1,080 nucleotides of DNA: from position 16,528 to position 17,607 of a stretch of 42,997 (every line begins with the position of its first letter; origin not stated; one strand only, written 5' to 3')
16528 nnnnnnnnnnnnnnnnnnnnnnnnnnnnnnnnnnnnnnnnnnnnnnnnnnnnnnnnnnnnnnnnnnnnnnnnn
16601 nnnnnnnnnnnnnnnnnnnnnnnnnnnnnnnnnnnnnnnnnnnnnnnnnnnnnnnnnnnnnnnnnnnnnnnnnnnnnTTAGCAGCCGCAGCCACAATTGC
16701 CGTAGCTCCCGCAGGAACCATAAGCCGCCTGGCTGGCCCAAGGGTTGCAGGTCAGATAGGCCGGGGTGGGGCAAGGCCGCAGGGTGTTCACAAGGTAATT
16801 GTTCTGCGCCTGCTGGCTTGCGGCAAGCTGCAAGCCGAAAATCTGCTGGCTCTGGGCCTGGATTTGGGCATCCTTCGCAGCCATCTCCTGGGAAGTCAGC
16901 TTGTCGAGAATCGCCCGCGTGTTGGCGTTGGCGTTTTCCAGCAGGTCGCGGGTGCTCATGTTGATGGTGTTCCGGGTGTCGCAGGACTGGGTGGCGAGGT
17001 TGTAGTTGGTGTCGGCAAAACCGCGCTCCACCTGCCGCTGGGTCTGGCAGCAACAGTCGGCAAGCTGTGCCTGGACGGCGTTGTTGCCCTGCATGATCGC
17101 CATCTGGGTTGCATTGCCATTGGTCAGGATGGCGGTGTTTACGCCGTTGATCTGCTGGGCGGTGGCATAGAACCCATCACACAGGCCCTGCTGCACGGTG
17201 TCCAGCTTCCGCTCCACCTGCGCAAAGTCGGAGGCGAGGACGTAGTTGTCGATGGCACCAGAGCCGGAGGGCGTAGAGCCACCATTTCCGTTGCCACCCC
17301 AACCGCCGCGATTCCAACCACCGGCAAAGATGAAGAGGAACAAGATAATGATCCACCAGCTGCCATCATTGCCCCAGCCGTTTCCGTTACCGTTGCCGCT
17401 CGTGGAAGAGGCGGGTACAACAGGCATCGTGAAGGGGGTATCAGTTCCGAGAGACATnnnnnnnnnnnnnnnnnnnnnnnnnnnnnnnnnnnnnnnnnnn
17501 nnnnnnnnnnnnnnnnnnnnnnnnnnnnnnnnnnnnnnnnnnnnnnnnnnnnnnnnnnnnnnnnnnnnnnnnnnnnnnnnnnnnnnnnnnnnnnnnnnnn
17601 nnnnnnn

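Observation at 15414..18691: Eight-gene post-lysis cargo operon of unknown function sits in the lysogenic-conversion slot next to attP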

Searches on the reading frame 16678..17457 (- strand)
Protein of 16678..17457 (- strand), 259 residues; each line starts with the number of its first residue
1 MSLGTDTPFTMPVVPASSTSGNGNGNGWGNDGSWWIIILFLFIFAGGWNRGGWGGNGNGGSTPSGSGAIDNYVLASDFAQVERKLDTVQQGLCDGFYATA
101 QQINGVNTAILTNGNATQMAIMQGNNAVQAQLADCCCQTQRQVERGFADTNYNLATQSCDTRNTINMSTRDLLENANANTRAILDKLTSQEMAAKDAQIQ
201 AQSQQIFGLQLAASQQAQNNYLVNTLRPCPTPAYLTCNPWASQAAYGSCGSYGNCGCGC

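Call 4: search_protein_families(library=pfam, proteins=[window:16678-17457:-], max_evalue=1)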
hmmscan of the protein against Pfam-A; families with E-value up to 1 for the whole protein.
window:16678-17457:- (259 aa): 0 families

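Call 5: search_protein_families(library=phrogs, proteins=[window:16678-17457:-], max_evalue=0.1)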
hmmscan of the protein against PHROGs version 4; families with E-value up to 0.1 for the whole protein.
window:16678-17457:- (259 aa): 1 family
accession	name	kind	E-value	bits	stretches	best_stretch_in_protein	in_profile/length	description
phrog_16490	-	unknown function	2.3e-42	146.6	1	7-259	8-281/286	-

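Call 6: search_protein_families(library=ncbifam, proteins=[window:16678-17457:-], max_evalue=0.1)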
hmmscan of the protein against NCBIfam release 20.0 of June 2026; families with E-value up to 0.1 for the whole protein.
window:16678-17457:- (259 aa): 1 family
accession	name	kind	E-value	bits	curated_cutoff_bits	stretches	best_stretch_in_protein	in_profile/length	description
NF041792.2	2_anti-phage_ZorA2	equivalog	0.063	11.8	700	1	79-205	322-446/550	type II Zorya anti-phage system protein ZorA2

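Call 11: search_protein_families(library=padloc, proteins=[window:16678-17457:-], max_evalue=0.1)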
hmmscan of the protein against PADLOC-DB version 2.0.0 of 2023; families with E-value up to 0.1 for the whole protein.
window:16678-17457:- (259 aa): 0 families

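Call 20: find_homologous_proteins(query=window:16678-17457:-)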
Query window:16678-17457:- (259 aa): 7961 proteins with E <= 0.001 among 8000 candidates; the best 120 are listed.
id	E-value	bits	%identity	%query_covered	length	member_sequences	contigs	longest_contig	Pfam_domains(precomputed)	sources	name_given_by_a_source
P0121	9.1e-170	581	99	100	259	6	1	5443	-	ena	-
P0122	9.9e-132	456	79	99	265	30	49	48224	-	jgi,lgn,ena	-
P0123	4.0e-125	435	79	99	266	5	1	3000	-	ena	-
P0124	1.4e-117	410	75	99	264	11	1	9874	-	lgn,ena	-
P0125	4.6e-114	398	100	69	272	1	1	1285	-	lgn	-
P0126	6.7e-104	365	72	97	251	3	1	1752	-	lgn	-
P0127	6.2e-93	329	64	99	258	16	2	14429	-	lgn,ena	-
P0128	1.9e-92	328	66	99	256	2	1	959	-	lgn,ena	-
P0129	3.8e-91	323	59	99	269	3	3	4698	-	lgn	-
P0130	5.0e-91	323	100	56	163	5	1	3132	-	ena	-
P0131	1.1e-90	322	63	95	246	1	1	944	-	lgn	-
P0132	1.5e-90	321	62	95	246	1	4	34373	-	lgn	-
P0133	4.4e-90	320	62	95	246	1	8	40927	-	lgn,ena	-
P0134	4.5e-90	320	62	95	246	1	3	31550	-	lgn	-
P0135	7.9e-90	319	58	100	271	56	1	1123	-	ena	-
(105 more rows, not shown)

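Call 28: find_encoding_contigs(protein=window:16678-17457:-, flank=10000, max_places=4)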
Protein window:16678-17457:- (259 aa): 24 contigs read that carry it; 4 places shown.
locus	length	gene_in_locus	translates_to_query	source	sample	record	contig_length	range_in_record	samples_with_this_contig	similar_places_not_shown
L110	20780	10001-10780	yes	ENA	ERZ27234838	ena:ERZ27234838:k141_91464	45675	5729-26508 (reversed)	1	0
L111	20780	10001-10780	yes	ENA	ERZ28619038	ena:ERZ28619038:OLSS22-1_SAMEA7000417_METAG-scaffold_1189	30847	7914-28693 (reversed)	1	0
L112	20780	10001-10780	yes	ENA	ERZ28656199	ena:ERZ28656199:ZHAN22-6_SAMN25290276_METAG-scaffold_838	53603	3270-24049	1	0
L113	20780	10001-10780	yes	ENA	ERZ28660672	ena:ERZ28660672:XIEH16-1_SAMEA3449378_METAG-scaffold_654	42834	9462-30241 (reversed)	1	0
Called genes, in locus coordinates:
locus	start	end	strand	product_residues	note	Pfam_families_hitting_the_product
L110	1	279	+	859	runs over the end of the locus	-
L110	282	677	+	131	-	-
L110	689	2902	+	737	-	-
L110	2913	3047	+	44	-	-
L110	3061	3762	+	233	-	-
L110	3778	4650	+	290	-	-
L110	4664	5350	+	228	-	-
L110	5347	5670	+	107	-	-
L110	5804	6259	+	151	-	-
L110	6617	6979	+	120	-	-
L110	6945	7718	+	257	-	PF01510:Amidase_2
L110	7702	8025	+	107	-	-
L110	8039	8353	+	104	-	-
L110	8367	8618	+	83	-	-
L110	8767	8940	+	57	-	-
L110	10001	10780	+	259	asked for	-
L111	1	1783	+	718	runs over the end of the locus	-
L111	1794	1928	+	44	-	-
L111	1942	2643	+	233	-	-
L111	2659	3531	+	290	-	-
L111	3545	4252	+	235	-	-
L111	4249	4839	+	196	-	-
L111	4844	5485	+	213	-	PF13385:Laminin_G_3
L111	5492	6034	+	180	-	PF21722:Gly_rich_2 (weak)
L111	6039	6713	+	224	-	-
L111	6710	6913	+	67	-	-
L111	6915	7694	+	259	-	PF01510:Amidase_2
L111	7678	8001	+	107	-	-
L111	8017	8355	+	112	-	-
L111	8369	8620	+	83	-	-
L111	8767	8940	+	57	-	-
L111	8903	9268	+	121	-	-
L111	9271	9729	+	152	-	-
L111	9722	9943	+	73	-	-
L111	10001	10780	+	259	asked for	-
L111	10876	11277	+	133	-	-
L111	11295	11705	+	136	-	-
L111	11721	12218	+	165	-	PF25223:DUF7841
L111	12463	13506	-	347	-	PF14659:Phage_int_SAM_3 (faint), PF00589:Phage_integrase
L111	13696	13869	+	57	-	-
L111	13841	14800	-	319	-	PF07467:BLIP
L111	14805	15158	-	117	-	-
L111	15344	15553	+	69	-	PF12844:HTH_19 (weak), PF01381:HTH_3, PF13560:HTH_31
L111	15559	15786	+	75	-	-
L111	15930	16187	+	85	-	PF01381:HTH_3 (weak), PF13443:HTH_26 (faint)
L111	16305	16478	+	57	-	-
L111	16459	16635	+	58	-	-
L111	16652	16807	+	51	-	-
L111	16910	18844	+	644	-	PF13476:AAA_23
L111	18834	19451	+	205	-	-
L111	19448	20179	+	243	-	PF23023:Anti-Pycsar_Apyc1 (weak), PF12706:Lactamase_B_2 (weak)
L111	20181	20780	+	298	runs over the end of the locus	PF14297:Lin1244_N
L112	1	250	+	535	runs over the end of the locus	-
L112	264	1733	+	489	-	-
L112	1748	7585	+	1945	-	PF18798:LPD3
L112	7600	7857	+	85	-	-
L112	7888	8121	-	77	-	-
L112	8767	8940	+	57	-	-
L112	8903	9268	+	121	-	-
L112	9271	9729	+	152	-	-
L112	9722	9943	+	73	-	-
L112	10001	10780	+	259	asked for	-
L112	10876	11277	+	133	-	-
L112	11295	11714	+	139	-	-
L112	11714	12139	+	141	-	PF25223:DUF7841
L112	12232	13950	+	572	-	PF02421:FeoB_N, PF07670:Gate, PF07664:FeoB_C, PF07670:Gate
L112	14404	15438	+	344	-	PF13180:PDZ_2 (weak), PF17820:PDZ_6, PF05580:Peptidase_S55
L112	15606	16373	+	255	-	PF00072:Response_reg, PF08769:Spo0A_C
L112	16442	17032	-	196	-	PF00005:ABC_tran, PF13304:AAA_21 (faint)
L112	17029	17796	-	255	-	PF00528:BPD_transp_1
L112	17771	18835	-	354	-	PF12974:Phosphonate-bd, PF09084:NMT1, PF13379:NMT1_2 (weak)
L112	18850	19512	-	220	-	PF00027:cNMP_binding, PF13545:HTH_Crp_2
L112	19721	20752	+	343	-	PF03816:LytR_cpsA_psr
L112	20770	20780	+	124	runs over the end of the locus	PF01042:Ribonuc_L-PSP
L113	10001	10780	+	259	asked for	-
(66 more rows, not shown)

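Call 29: search_protein_families(library=pfam, proteins=[L111:11721-12218:+, L112:11714-12139:+, L112:11295-11714:+], max_evalue=0.1)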
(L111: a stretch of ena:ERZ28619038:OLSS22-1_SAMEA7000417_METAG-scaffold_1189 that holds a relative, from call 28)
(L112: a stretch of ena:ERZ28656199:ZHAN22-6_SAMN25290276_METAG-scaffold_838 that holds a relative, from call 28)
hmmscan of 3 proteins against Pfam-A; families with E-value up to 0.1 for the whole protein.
L111:11721-12218:+ (165 aa): 1 family
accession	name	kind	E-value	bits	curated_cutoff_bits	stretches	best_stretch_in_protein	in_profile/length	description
PF25223.1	DUF7841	-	6.2e-28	97.8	25.2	1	64-161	13-114/114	Domain of unknown function (DUF7841)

L112:11714-12139:+ (141 aa): 1 family
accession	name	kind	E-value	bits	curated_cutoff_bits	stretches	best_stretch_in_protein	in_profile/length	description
PF25223.1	DUF7841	-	3.6e-26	92.1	25.2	1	39-137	12-114/114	Domain of unknown function (DUF7841)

L112:11295-11714:+ (139 aa): 1 family
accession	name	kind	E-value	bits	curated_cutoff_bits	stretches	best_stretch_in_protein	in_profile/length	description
PF02186.21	TFIIE_beta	-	0.0028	18.3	28.1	1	1-51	9-55/66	TFIIE beta subunit core domain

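Call 32: search_solved_structures(query=window:16678-17457:-, max_evalue=10)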
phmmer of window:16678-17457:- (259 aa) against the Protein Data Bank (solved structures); distinct sequences matched with E-value up to 10: 13.
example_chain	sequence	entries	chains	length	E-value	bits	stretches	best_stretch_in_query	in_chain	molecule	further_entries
1nh3_A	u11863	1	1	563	0.09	15.5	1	126-222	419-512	DNA topoisomerase I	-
1lpq_A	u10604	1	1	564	0.093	15.5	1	126-222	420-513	DNA topoisomerase I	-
1rrj_A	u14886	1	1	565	0.096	15.4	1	126-222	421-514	DNA topoisomerase I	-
1a31_A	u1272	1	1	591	0.098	15.4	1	126-222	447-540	PROTEIN (TOPOISOMERASE I)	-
1k4s_A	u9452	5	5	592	0.098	15.4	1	126-222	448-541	DNA topoisomerase I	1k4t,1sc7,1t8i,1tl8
1a35_A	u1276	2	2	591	0.1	15.3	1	126-222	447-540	PROTEIN (DNA TOPOISOMERASE I) | TOPOISOMERASE I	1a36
1r49_A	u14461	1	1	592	0.1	15.3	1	126-222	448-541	DNA topoisomerase I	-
1seu_A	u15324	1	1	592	0.1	15.3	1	126-222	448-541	DNA topoisomerase I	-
1rr8_C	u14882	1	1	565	0.28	13.9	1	126-222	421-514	DNA topoisomerase I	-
1ej9_A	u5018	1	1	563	0.97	12.1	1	135-222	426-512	DNA TOPOISOMERASE I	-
9t0z_R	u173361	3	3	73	1.2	11.8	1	115-162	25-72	Small ribosomal subunit protein bS18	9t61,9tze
7ke5_A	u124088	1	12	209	1.5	11.5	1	45-84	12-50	Epstein-Barr nuclear antigen 1,Ferritin heavy chain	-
3ojl_A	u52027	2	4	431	2.2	10.9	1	103-182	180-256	Cap5O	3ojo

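Call 55: search_dna_similar(query=window:16678-17457:-, collection=phages, mode=protein, max_rows=40, rows=spread, max_evalue=0.001)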
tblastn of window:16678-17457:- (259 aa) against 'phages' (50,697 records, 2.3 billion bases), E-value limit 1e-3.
Records with a match: 38; places in all: 38; records where one place covers at least 80% of the query: 0.
Best place of each record, by identity: <60% 38.
By first word of the organism name: Bacteriophage 22; uncultured 8; Dulem 5; bajarodcaudo 2; Clostridium 1.
By host as written in the record: - 31; Propithecus coquereli 2; Varecia variegata 2; Peromyscus fraterculus 1; Clostridium perfringens 1; Eulemur fulvus collaris 1.
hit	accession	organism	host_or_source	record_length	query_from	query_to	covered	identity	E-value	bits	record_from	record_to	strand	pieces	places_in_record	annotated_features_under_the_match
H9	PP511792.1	Dulem virus 33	Propithecus coquereli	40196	77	245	65%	48.6%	7e-34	134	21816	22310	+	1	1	hypothetical protein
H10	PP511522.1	Dulem virus 35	Varecia variegata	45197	77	239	63%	43.4%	1e-25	110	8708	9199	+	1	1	hypothetical protein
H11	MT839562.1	Bacteriophage sp.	human fecal samples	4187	78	241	63%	42.4%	2e-24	107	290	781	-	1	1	record has no annotation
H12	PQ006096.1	bajarodcaudo virus 5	Peromyscus fraterculus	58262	74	239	64%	40.7%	6e-25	108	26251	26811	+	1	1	hypothetical protein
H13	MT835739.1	Bacteriophage sp.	human fecal samples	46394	77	240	63%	40.2%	1e-24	107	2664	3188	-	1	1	record has no annotation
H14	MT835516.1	Bacteriophage sp.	human fecal samples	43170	77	239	63%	39.7%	2e-23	104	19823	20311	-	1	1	record has no annotation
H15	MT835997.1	Bacteriophage sp.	human fecal samples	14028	77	239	63%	39.3%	4e-25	109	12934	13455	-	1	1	record has no annotation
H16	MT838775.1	Bacteriophage sp.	human fecal samples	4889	77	239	63%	39.3%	7e-25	108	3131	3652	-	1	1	record has no annotation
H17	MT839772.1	Bacteriophage sp.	human fecal samples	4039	77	239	63%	39.3%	1e-24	108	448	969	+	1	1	record has no annotation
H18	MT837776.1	Bacteriophage sp.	human fecal samples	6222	81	239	61%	40.2%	2e-23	104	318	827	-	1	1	record has no annotation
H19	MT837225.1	Bacteriophage sp.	human fecal samples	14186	68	240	56%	43.1%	2e-15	106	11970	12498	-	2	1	record has no annotation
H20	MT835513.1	Bacteriophage sp.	human fecal samples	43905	68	207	54%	43.8%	1e-27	116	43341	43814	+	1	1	record has no annotation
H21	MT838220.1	Bacteriophage sp.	human fecal samples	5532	77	240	63%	36.3%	1e-23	105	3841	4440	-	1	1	record has no annotation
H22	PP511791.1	Dulem virus 39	Propithecus coquereli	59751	77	242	64%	34.3%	2e-10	66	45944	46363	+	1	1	hypothetical protein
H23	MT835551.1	Bacteriophage sp.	human fecal samples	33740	68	192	48%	45.3%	1e-22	102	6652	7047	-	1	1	record has no annotation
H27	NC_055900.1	uncultured phage cr125_1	human feces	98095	68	241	67%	30.8%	1e-7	58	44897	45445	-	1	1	spike protein/glycoprotein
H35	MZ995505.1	Clostridium phage vB_CpeP_PMQ04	Clostridium perfringens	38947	86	242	61%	30.6%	7e-5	50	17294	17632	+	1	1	hypothetical protein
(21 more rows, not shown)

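Call 56: get_annotated_region(hit=H27, flank=4000)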
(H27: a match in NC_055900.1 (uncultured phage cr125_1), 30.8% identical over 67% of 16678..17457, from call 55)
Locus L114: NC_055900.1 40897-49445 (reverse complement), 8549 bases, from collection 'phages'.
description: CrAssphage cr125_1, complete genome.
organism: uncultured phage cr125_1 (NCBI taxid 2772091)
taxonomy: Viruses; Duplodnaviria; Heunggongvirae; Uroviricota; Caudoviricetes; Crassvirales; Suoliviridae; Uncouvirinae; Aurodevirus; Aurodevirus hominis
host: -; source: human feces; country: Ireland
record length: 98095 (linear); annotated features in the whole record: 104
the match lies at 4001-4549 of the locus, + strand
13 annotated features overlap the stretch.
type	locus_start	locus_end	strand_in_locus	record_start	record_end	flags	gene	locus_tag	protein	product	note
CDS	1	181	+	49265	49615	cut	-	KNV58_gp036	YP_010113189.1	hypothetical protein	gp_77311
CDS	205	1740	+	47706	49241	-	-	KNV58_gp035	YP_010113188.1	hypothetical protein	gp_77310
CDS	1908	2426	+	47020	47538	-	-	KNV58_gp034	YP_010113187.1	holin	gp_77309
CDS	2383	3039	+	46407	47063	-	-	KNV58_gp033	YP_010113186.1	lysis regulatory protein-like protein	gp_77308; Similar to phage lysis regulatory protein LysB, cell division protein FtsL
CDS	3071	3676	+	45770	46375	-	-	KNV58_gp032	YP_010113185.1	RNA polymerase sigma factor/ubiquitin-like protein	gp_77307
CDS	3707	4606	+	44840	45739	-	-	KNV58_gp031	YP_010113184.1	spike protein/glycoprotein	gp_77306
CDS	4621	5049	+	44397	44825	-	-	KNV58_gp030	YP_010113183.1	hypothetical protein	gp_77305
CDS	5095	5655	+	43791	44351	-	-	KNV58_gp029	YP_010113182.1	hypothetical protein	gp_77304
CDS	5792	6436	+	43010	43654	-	-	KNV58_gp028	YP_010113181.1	virion structural protein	gp_77303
CDS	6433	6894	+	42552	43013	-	-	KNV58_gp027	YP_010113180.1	peptidoglycan-associated protein-like protein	gp_77302; Similar to peptidoglycan-associated proteinhistidine kinase response regulator, glycine zipper domain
CDS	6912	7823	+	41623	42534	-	-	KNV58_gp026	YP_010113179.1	tail tubular protein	gp_77301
CDS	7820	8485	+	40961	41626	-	-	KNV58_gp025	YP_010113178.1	homing endonuclease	gp_77300; Intron endonuclease, GIY-YIG intron endonuclease domain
CDS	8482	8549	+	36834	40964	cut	-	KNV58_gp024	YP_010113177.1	virion structural protein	gp_77299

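Call 57: get_annotated_region(hit=H35, flank=4000)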
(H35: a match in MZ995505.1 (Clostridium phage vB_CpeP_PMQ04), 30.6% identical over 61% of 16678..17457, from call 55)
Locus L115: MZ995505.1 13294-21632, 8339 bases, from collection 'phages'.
description: Clostridium perfringens phage vB_CpeP_PMQ04, complete genome.
organism: Clostridium phage vB_CpeP_PMQ04 (NCBI taxid 2876083)
taxonomy: Viruses; Duplodnaviria; Heunggongvirae; Uroviricota; Caudoviricetes
host: Clostridium perfringens; source: -; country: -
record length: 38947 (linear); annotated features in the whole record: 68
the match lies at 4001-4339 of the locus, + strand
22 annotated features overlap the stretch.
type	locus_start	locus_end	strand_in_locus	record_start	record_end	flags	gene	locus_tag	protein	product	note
CDS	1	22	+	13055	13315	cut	-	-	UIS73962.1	recombination related exonuclease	-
CDS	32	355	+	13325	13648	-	-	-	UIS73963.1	hypothetical protein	-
CDS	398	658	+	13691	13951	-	-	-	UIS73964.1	hypothetical protein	-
CDS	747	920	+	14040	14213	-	-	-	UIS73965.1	hypothetical protein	-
CDS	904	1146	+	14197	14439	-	-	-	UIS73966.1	hypothetical protein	-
CDS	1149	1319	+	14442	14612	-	-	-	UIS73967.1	hypothetical protein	-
CDS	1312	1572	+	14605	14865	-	-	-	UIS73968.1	hypothetical protein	-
CDS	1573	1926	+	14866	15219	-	-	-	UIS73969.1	hypothetical protein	-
CDS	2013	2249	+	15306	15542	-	-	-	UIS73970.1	hypothetical protein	-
CDS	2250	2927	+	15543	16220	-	-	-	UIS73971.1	DNA binding protein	-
CDS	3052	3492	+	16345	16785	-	-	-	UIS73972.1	hypothetical protein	-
CDS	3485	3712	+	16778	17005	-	-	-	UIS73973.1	hypothetical protein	-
CDS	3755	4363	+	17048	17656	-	-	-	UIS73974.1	hypothetical protein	-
CDS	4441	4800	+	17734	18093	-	-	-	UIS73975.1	hypothetical protein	-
CDS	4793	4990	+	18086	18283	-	-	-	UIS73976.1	hypothetical protein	-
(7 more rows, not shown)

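Call 63: search_protein_families(library=pfam, proteins=[L115:3052-3489:+, L115:3485-3709:+, L115:3755-4360:+, L115:4441-4797:+, L115:4793-4987:+, L115:4990-5382:+, L115:5378-5902:+, L115:2250-2924:+], max_evalue=1)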
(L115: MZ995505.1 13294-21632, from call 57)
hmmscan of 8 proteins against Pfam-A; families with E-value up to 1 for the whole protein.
L115:3052-3489:+ (146 aa): 0 families

L115:3485-3709:+ (75 aa): 11 families
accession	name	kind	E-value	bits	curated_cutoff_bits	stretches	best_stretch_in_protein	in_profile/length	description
PF05213.18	Corona_NS2A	-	0.0045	16.9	23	1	24-68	80-123/267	Coronavirus NS2A protein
PF07742.17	BTG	-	0.017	15.3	23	1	27-69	49-92/117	BTG family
PF16928.10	Inj_translocase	-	0.018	15.2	29.7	1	3-63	65-125/218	DNA/protein translocase of phage P22 injectosome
PF11588.13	DUF3243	-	0.025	15.3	27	1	49-72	15-38/79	Protein of unknown function (DUF3243)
PF01418.23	HTH_6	-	0.025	15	28.3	1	41-74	28-61/77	Helix-turn-helix domain, rpiR family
PF09312.16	SurA_N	-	0.028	15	30.8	1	27-75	53-101/118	SurA N-terminal domain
PF05698.19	Trigger_C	-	0.036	14.6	22.7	1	43-69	113-139/162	Bacterial trigger factor protein (TF) C-terminus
PF21716.3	dnstrm_HI1420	-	0.081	13.2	27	1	36-61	23-48/90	Probable addiction module antidote protein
PF22333.2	Ago_PAZ_arc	-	0.096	13.5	27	1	24-66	23-65/96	Argonaute, PAZ domain, archaea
PF11985.13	Phage_Mu_Gp27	-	0.17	12.7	28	1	5-71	92-169/173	Bacteriophage Mu, Gp27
PF01466.24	Skp1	-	0.17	12.2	22.3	0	36-50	13-27/48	Skp1 family, dimerisation domain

L115:3755-4360:+ (202 aa): 2 families
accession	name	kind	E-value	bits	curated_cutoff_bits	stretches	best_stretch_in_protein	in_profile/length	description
PF01890.21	CbiG_C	-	0.041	14.8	27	1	78-132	61-116/117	Cobalamin synthesis G C-terminus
PF02120.21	Flg_hook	-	0.14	12.4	29.8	1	135-169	41-74/85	Flagellar hook-length control protein FliK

L115:4441-4797:+ (119 aa): 0 families

L115:4793-4987:+ (65 aa): 2 families
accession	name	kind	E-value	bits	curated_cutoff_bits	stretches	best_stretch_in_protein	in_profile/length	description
PF05400.18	FliT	-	0.1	13.9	29.5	1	22-63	22-63/85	Flagellar protein FliT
PF14142.11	YrzO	-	0.3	11.5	27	1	51-64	28-41/46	YrzO-like protein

L115:4990-5382:+ (131 aa): 1 family
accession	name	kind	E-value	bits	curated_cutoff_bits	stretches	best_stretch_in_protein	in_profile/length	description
PF08472.16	S6PP_C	-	0.031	14.6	34.4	1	50-97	43-89/133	Sucrose-6-phosphate phosphohydrolase C-terminal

L115:5378-5902:+ (175 aa): 0 families

L115:2250-2924:+ (225 aa): 2 families
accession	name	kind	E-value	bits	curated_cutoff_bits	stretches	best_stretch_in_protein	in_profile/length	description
PF02498.22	Bro-N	-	5e-23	82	25.6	1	15-98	2-96/96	BRO family, N-terminal domain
PF19220.6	Rod_CreS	-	0.071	12.6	100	1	108-138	73-103/359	Crescentin, rod domain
